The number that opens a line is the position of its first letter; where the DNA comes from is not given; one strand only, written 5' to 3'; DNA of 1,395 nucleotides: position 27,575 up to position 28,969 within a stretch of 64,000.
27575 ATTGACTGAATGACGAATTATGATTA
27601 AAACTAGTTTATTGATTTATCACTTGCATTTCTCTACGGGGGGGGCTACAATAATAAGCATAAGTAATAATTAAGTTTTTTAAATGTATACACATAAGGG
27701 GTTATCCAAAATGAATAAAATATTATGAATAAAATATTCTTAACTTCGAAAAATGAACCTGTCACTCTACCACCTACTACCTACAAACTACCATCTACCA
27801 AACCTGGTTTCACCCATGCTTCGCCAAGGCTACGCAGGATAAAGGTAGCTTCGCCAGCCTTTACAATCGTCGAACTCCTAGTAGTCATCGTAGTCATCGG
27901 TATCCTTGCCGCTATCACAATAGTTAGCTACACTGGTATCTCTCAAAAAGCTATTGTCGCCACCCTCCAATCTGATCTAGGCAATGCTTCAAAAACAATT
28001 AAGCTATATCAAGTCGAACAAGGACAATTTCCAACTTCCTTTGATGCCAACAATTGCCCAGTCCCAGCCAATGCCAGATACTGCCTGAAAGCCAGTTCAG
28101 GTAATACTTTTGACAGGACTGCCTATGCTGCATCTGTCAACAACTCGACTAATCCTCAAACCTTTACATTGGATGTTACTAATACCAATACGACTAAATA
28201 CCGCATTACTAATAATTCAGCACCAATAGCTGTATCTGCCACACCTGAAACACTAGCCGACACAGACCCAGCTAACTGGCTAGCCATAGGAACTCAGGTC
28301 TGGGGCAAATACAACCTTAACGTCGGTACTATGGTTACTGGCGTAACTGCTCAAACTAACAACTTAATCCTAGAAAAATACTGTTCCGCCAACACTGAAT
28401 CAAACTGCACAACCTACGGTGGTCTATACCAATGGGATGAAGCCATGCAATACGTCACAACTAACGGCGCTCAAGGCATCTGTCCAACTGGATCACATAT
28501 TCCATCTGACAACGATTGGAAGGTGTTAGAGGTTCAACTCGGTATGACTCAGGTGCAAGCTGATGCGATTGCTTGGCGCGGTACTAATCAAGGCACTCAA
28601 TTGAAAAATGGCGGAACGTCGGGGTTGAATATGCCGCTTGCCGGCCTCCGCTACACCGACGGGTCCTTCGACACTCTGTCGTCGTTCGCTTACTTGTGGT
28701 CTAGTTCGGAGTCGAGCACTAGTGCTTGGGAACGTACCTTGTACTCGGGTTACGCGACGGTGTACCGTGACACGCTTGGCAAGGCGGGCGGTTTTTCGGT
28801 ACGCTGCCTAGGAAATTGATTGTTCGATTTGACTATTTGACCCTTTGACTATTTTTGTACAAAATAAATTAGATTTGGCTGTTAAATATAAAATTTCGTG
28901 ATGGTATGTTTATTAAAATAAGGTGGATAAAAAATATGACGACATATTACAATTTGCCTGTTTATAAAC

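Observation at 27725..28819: The DGR target is a type IV pilin-like protein carrying a FISUMP / C-type-lectin-like head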

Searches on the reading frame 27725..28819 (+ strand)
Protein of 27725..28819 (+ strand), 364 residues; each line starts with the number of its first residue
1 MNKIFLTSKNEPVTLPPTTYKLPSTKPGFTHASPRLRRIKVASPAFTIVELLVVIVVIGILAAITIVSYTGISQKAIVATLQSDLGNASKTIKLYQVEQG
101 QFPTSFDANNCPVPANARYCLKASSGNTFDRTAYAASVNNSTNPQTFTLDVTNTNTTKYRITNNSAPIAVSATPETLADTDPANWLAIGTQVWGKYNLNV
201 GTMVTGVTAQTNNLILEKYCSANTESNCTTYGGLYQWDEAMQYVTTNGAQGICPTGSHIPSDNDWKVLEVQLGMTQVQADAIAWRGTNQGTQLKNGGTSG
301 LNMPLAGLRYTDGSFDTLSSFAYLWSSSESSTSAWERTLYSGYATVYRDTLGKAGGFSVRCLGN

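Call 3: search_protein_families(library=pfam, proteins=[window:27725-28819:+], max_evalue=0.1)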
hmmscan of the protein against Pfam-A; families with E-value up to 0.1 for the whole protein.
window:27725-28819:+ (364 aa): 6 families
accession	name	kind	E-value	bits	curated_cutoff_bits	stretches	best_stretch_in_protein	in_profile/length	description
PF09603.15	Fib_succ_major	-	1.8e-31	110.3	33.9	1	187-362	2-186/187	Fibrobacter succinogenes major domain (Fib_succ_major)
PF07963.17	N_methyl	-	0.0011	18.9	21.2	1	45-65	6-26/27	Prokaryotic N-terminal methylation motif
PF25686.1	Betaherpes_U91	-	0.013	15.4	27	1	40-80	7-47/157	Betaherpesvirus U91 protein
PF14200.12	RicinB_lectin_2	-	0.031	15.4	25.6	1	115-171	20-74/89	Ricin-type beta-trefoil lectin domain-like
PF12704.14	MacB_PCD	-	0.032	15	27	1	52-139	4-75/207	MacB-like periplasmic core domain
PF10888.13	DUF2742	-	0.096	13.5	22.7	0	164-201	22-58/97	Protein of unknown function (DUF2742)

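Call 4: search_protein_families(library=ncbifam, proteins=[window:27725-28819:+], max_evalue=0.1)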
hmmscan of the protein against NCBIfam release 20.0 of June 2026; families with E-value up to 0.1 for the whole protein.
window:27725-28819:+ (364 aa): 8 families
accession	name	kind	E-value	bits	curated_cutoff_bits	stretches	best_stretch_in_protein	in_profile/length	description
TIGR02145.1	Fib_succ_major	domain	4.8e-24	86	41.65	1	186-362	14-174/176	FISUMP domain-containing protein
TIGR01710.1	typeII_sec_gspG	equivalog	1.4e-10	41.3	88.85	1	46-105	3-62/134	type II secretion system major pseudopilin GspG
NF007862.0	PRK10574.1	equivalog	8.1e-09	35.7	138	1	45-120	6-82/145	prepilin peptidase-dependent pilin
TIGR01708.2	typeII_sec_gspH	equivalog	0.00019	21.5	80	1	46-77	4-35/169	type II secretion system minor pseudopilin GspH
NF041775.1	typeIV_PilA_Myxo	equivalog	0.00025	21.1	400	1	37-132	4-101/214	type IV pilin protein PilA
TIGR02532.1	IV_pilin_GFxxxE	domain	0.00028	20.6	16.3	1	46-66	4-24/24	prepilin-type N-terminal cleavage/methylation domain-containing protein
NF040999.1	pilin_ComGC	equivalog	0.00073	19.7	75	1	45-101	3-59/84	competence type IV pilus major pilin ComGC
TIGR02596.1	TIGR02596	subfamily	0.0072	16.4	70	1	46-71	1-26/196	Verru_Chthon cassette protein D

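Call 10: find_homologous_proteins(query=window:27725-28816:+, max_evalue=0.00001)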
Query window:27725-28816:+ (364 aa): 4522 proteins with E <= 0.00001 among 8000 candidates; the best 120 are listed.
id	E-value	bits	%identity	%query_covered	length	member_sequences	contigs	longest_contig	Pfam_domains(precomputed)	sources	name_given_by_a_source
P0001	1.6e-240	815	100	100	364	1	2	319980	PF09603.16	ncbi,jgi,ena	ncbi:MAG: fibrobacter succinogenes major paralogous domain-containing protein [Candidatus Sacchariba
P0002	4.6e-154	531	64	70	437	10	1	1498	PF09603.16,PF07963.18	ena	-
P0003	8.5e-135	467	64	100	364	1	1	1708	PF09603.16,PF07963.18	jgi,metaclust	metaclust:\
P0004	1.8e-133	463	66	91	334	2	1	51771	PF09603.16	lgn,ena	-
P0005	3.6e-131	455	67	90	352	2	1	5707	PF09603.16,PF07963.18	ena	-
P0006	1.0e-130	454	71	83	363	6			PF09603.16,PF07963.18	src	-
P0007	1.3e-130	454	71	86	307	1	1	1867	PF09603.16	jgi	-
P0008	7.9e-129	448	69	88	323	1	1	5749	PF09603.16,PF07963.18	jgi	-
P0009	4.9e-128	445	69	88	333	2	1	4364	PF09603.16,PF07963.18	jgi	-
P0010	6.8e-128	445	67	88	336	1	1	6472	PF09603.16,PF07963.18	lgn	-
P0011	1.0e-127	444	70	88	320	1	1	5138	PF09603.16,PF07963.18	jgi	-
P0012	1.3e-127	444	68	88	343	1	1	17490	PF09603.16,PF07963.18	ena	-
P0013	4.3e-127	442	67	90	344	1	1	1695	PF09603.16,PF07963.18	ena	-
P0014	5.3e-127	442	66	88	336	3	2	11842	PF09603.16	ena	-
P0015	6.4e-127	441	67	89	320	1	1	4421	PF09603.16,PF07963.18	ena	-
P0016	1.0e-126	441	69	87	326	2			PF09603.16,PF07963.18,PF26707.1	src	-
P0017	3.3e-126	439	61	100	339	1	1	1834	PF09603.16,PF07963.18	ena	-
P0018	1.4e-125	437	68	88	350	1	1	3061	PF09603.16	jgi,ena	-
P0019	1.8e-125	437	64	93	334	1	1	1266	PF09603.16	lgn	-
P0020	2.4e-125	436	70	88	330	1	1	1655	PF09603.16,PF07963.18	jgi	-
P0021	3.6e-125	436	65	95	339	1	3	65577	PF09603.16,PF07963.18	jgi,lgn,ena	-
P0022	3.9e-125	436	66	90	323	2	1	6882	PF09603.16,PF07963.18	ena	-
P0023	5.9e-125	435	67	88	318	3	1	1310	PF09603.16,PF26707.1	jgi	-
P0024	1.2e-124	434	69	89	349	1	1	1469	PF09603.16,PF07963.18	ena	-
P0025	1.5e-124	434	65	84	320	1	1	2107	PF09603.16,PF07963.18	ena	-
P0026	3.4e-124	433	66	89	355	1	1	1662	PF09603.16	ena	-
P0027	3.4e-124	433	66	89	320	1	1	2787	PF09603.16,PF07963.18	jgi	-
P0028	5.7e-124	432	68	88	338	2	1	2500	PF09603.16,PF07963.18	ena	-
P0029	5.8e-124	432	67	88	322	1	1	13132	PF09603.16,PF07963.18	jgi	jgi:uncharacterized protein (TIGR02145 family)/prepilin-type N-terminal cleavage/methylation domain-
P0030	1.6e-123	430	66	90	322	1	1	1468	PF09603.16,PF07963.18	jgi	-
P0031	2.1e-123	430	67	88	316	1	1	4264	PF09603.16,PF07963.18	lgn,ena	-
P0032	3.6e-123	429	69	88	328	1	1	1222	PF09603.16,PF07963.18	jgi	-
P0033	5.4e-123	429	65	92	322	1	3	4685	PF09603.16,PF07963.18,PF26707.1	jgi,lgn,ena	-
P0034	6.2e-123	428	71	76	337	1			PF09603.16,PF07963.18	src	-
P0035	6.3e-123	428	65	92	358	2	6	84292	PF09603.16,PF07963.18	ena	-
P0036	1.8e-122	427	66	90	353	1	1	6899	PF09603.16,PF07963.18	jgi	-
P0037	2.6e-122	426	64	92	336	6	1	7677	PF09603.16,PF07963.18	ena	-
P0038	6.5e-122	425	68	89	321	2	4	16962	PF09603.16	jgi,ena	-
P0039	2.0e-121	423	65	88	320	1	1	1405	PF09603.16,PF07963.18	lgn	-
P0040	2.4e-121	423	68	60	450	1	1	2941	PF09603.16,PF07963.18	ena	-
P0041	5.5e-120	419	65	88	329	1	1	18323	PF09603.16,PF07963.18,PF26707.1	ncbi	-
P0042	6.5e-120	418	64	90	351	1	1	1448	PF09603.16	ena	-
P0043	6.8e-120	418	64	88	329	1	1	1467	PF09603.16,PF07963.18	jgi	jgi:uncharacterized protein (TIGR02145 family)/prepilin-type N-terminal cleavage/methylation domain-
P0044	8.7e-120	418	65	89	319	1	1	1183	PF09603.16,PF07963.18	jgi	-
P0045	1.1e-119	418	63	84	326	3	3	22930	PF09603.16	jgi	-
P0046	1.4e-119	417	67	88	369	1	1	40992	PF09603.16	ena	-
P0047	6.7e-119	415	65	89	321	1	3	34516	PF09603.16,PF07963.18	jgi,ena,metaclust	metaclust:\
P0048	7.3e-119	415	70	81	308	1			PF09603.16,PF07963.18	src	-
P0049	1.2e-118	414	66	88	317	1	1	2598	PF09603.16,PF07963.18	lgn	-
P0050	1.4e-117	411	65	87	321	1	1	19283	PF09603.16,PF07963.18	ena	-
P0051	1.5e-117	411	74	50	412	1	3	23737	PF09603.16,PF07963.18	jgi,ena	-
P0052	3.3e-117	410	63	89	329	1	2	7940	PF09603.16,PF07963.18,PF26707.1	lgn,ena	-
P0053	5.8e-117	409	63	89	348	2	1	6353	PF09603.16,PF07963.18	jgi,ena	-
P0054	6.1e-117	409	64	88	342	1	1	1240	PF09603.16,PF07963.18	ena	-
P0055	1.4e-116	407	62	94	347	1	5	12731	PF09603.16,PF07963.18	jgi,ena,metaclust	metaclust:\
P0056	1.8e-116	407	61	94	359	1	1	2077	PF09603.16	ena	-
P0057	2.8e-116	406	63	59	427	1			PF09603.16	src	-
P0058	9.2e-116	405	65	88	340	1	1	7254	PF09603.16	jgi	-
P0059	1.0e-115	405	64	88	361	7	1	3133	PF09603.16,PF07963.18,PF16732.11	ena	-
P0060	1.0e-115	405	73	50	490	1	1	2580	PF09603.16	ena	-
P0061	1.4e-115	404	63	90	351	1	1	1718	PF09603.16,PF07963.18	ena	-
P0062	1.5e-115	404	55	100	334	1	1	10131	PF09603.16,PF07963.18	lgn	-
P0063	1.8e-115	404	63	88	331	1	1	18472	PF09603.16,PF07963.18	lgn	-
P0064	2.0e-115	404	62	90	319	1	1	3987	PF09603.16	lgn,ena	-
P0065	1.1e-114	401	63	59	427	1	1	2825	PF09603.16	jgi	-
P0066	1.1e-114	401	67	83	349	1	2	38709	PF09603.16,PF07963.18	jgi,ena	-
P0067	2.5e-114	400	62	88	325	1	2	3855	PF09603.16,PF07963.18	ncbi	-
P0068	6.3e-114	399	60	88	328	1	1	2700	PF09603.16,PF07963.18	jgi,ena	-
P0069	8.1e-114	398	59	90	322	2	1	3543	PF09603.16,PF07963.18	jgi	jgi:uncharacterized protein (TIGR02145 family)/prepilin-type N-terminal cleavage/methylation domain-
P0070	3.6e-113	396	62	87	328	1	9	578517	PF09603.16,PF07963.18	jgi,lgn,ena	-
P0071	8.7e-113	395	72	50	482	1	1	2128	PF09603.16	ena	-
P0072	1.0e-112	395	65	88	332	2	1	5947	PF09603.16,PF07963.18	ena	-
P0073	1.3e-112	394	60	90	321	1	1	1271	PF09603.16,PF07963.18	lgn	-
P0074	1.5e-112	394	62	84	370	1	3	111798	PF09603.16,PF07963.18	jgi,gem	-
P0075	3.6e-112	393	70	50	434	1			PF09603.16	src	-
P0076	4.0e-112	393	62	88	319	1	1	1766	PF09603.16,PF07963.18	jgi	-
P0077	6.0e-112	392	61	88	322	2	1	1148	PF09603.16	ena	-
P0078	6.9e-112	392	71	74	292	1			PF09603.16,PF07963.18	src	-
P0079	2.0e-111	391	60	83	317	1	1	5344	PF09603.16,PF07963.18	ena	-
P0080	4.0e-111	390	49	88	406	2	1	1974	PF09603.16,PF07963.18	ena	-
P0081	5.3e-111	389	62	88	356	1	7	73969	PF09603.16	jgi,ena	jgi:uncharacterized protein (TIGR02145 family)/prepilin-type N-terminal cleavage/methylation domain-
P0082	1.4e-110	388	60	88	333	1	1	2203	PF09603.16,PF07963.18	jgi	jgi:uncharacterized protein (TIGR02145 family)/prepilin-type N-terminal cleavage/methylation domain-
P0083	1.6e-110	388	62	88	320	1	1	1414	PF09603.16,PF07963.18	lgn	-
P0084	2.4e-110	387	62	90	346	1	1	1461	PF09603.16,PF07963.18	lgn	-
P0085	2.4e-110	387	58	96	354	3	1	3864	PF09603.16,PF07963.18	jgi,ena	-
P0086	3.6e-110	386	60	91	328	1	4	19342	PF09603.16,PF07963.18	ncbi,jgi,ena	jgi:uncharacterized protein (TIGR02145 family)/prepilin-type N-terminal cleavage/methylation domain-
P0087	3.8e-110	386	68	79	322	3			PF09603.16,PF07963.18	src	-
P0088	4.0e-110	386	58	95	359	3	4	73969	PF09603.16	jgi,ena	jgi:uncharacterized protein (TIGR02145 family)/prepilin-type N-terminal cleavage/methylation domain-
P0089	4.1e-110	386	60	89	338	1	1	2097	PF09603.16,PF07963.18,PF26707.1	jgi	jgi:uncharacterized protein (TIGR02145 family)/prepilin-type N-terminal cleavage/methylation domain-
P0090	1.1e-109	385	60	88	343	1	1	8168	PF09603.16,PF07963.18,PF16732.11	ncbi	-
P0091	1.3e-109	384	59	89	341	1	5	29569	PF09603.16,PF07963.18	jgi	jgi:uncharacterized protein (TIGR02145 family)/prepilin-type N-terminal cleavage/methylation domain-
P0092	1.5e-109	384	69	55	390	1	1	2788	PF09603.16,PF07963.18,PF18998.7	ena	-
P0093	1.8e-109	384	62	59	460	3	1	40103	PF09603.16,PF07963.18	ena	-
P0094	2.0e-109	384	59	88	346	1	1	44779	PF09603.16,PF07963.18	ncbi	-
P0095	2.1e-109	384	62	79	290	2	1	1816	PF09603.16,PF07963.18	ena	-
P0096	2.5e-109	384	59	89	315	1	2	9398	PF09603.16,PF07963.18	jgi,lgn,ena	-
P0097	2.9e-109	383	59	90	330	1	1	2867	PF09603.16,PF07963.18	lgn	-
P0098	3.2e-109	383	61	88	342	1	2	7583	PF09603.16,PF07963.18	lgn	-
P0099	6.6e-109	382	61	91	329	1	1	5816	PF09603.16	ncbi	-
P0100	2.5e-108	380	61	88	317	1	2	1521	PF09603.16,PF07963.18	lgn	-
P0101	3.5e-108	380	61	88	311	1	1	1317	PF09603.16,PF07963.18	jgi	jgi:uncharacterized protein (TIGR02145 family)/prepilin-type N-terminal cleavage/methylation domain-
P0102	4.9e-108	379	61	88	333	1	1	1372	PF09603.16,PF07963.18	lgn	-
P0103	5.9e-108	379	61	91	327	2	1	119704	PF09603.16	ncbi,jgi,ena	jgi:uncharacterized protein (TIGR02145 family)/prepilin-type N-terminal cleavage/methylation domain-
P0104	2.0e-107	377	59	89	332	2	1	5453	PF09603.16,PF07963.18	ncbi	-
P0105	2.3e-107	377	61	88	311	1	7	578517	PF09603.16,PF07963.18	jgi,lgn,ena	-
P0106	3.9e-107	376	60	88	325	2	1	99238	PF09603.16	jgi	-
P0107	5.3e-107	376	60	88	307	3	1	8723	PF09603.16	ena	-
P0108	5.5e-107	376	58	88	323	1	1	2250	PF09603.16,PF07963.18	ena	-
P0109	5.8e-107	376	59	88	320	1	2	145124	PF09603.16,PF07963.18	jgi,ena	-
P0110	6.7e-107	376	59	91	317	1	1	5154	PF09603.16,PF07963.18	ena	-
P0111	8.7e-107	375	59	90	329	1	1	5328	PF09603.16,PF07963.18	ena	-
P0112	1.3e-106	375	60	88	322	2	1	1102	PF09603.16,PF07963.18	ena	-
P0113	1.9e-106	374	57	88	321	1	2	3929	PF09603.16,PF07963.18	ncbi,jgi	jgi:uncharacterized protein (TIGR02145 family)/prepilin-type N-terminal cleavage/methylation domain-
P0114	6.0e-106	372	60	90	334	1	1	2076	PF09603.16,PF07963.18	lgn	-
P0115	1.5e-105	371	57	91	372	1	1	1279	PF09603.16,PF07963.18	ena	-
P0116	1.6e-105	371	59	88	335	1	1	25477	PF09603.16,PF07963.18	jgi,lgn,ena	-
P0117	1.6e-105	371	60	88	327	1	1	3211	PF09603.16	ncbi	-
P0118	3.3e-105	370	60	90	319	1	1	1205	PF09603.16,PF07963.18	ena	-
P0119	3.7e-105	370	61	88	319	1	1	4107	PF09603.16,PF07963.18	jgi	jgi:uncharacterized protein (TIGR02145 family)/prepilin-type N-terminal cleavage/methylation domain-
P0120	3.7e-105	370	56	90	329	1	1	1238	PF09603.16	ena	-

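Call 23: find_encoding_contigs(protein=P0001, flank=10000, max_places=3)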
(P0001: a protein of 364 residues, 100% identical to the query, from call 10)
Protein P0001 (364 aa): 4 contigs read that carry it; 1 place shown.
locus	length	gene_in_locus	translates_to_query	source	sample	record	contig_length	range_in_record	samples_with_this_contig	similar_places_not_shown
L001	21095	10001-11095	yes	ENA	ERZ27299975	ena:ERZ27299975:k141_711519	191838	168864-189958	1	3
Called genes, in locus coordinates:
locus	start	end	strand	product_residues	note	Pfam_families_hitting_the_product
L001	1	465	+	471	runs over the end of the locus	PF03816:LytR_cpsA_psr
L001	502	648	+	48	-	-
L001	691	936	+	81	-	-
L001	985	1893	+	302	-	PF00188:CAP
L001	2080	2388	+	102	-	PF00829:Ribosomal_L21p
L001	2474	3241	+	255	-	PF00142:Fer4_NifH (weak), PF01656:CbiA, PF02374:ArsA_ATPase (weak), PF06564:CBP_BcsQ (faint), PF09140:MipZ, PF10609:ParA, PF13614:AAA_31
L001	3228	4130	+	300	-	PF02195:ParB_N, PF17762:HTH_ParB, PF23552:ParB_C (weak)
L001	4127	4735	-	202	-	PF10502:Peptidase_S26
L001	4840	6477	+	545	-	PF03816:LytR_cpsA_psr, PF13399:LytR_C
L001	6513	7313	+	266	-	-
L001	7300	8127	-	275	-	PF17827:PrmC_N, PF05175:MTS, PF06325:PrmA (weak), PF13847:Methyltransf_31, PF08242:Methyltransf_12 (weak), PF13649:Methyltransf_25 (weak)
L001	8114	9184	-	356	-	PF03462:PCRF, PF00472:RF-1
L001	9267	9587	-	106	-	PF01197:Ribosomal_L31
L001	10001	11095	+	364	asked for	PF09603:Fib_succ_major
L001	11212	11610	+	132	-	PF05635:23S_rRNA_IVP, PF22296:bAvd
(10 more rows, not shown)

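Call 24: find_encoding_contigs(protein=P0070, flank=10000, max_places=2)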
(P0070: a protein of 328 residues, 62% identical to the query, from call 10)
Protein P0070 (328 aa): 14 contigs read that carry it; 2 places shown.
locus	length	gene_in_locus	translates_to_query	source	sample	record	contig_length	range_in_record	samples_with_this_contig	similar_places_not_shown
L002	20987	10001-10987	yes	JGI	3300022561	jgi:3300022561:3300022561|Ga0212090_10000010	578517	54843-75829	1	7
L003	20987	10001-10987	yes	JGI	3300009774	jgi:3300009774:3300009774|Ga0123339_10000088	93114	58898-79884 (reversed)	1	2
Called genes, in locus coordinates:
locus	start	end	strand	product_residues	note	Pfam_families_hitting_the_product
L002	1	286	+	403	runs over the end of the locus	PF01098:FTSW_RODA_SPOVE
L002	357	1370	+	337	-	PF03033:Glyco_transf_28, PF04101:Glyco_tran_28_C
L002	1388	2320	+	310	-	-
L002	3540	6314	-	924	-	PF26449:DUF8128, PF02534:T4SS-DNA_transf (faint), PF01935:DUF87 (faint), PF10412:TrwB_AAD_bind, PF12696:TraG-D_C (weak)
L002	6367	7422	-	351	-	PF04545:Sigma70_r4, PF05066:HARE-HTH (faint)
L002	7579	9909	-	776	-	PF01751:Toprim, PF01131:Topoisom_bac, PF13368:Toprim_C_rpt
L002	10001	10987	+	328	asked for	PF07963:N_methyl (weak), PF09603:Fib_succ_major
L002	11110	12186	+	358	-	PF13385:Laminin_G_3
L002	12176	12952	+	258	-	-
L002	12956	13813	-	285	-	PF02481:DNA_processg_A, PF18306:LDcluster4, PF17782:WHD_DprA (weak)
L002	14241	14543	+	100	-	-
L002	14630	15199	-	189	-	PF01195:Pept_tRNA_hydro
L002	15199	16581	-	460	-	PF00009:GTP_EFTU, PF00071:Ras (weak), PF01926:MMR_HSR1, PF02421:FeoB_N, PF08477:Roc (weak), PF01926:MMR_HSR1, PF02421:FeoB_N, PF14714:KH_dom-like, +3 more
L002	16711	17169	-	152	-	-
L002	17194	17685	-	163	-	-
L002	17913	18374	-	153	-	-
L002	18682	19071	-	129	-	-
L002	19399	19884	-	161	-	-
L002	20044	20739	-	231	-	PF01479:S4, PF00849:PseudoU_synth_2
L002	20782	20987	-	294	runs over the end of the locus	PF00072:Response_reg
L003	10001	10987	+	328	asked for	PF07963:N_methyl (weak), PF09603:Fib_succ_major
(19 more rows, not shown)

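Call 25: find_encoding_contigs(protein=P0105, flank=10000, max_places=2)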
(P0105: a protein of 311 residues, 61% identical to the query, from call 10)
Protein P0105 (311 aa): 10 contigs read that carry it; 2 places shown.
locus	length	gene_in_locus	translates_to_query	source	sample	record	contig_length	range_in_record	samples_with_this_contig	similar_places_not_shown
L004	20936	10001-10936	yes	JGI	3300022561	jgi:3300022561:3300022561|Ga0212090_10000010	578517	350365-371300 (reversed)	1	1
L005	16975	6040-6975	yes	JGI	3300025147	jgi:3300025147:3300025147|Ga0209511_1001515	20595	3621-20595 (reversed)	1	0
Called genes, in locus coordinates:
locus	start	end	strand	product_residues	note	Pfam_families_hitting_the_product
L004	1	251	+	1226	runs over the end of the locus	PF02811:PHP, PF07733:DNA_pol3_alpha, PF17657:DNA_pol3_finger, PF14579:HHH_6, PF01336:tRNA_anti-codon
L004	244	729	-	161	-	PF00588:SpoU_methylase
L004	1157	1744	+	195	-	PF05711:TylF, PF13578:Methyltransf_24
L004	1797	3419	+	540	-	PF00437:T2SSE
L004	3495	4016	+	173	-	PF01245:Ribosomal_L19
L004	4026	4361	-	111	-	-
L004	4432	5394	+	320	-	PF01351:RNase_HII, PF02021:UPF0102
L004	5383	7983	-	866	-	PF17900:Peptidase_M1_N, PF01433:Peptidase_M1, PF11838:ERAP1_C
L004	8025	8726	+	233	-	PF00293:NUDIX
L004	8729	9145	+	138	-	-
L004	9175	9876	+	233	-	PF07510:GmrSD_C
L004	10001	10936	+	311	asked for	PF07963:N_methyl, PF09603:Fib_succ_major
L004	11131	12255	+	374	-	PF08529:NusA_N, PF00575:S1, PF13184:KH_NusA_1st, PF07650:KH_2 (weak), PF26594:KH_NusA_2nd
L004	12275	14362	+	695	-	-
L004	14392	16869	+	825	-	PF02861:Clp_N, PF00004:AAA, PF17871:AAA_lid_9, PF00158:Sigma54_activat, PF00004:AAA, PF07724:AAA_2, PF07728:AAA_5, PF10431:ClpB_D2-small, +9 more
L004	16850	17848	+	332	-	-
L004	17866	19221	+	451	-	PF18073:Zn_ribbon_LapB, PF13481:AAA_25, PF03796:DnaB_C (weak), PF06745:ATPase, PF23442:DUF7125, PF13541:ChlI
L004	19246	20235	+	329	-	-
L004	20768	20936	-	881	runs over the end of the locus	PF00912:Transgly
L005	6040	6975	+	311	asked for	PF07963:N_methyl, PF09603:Fib_succ_major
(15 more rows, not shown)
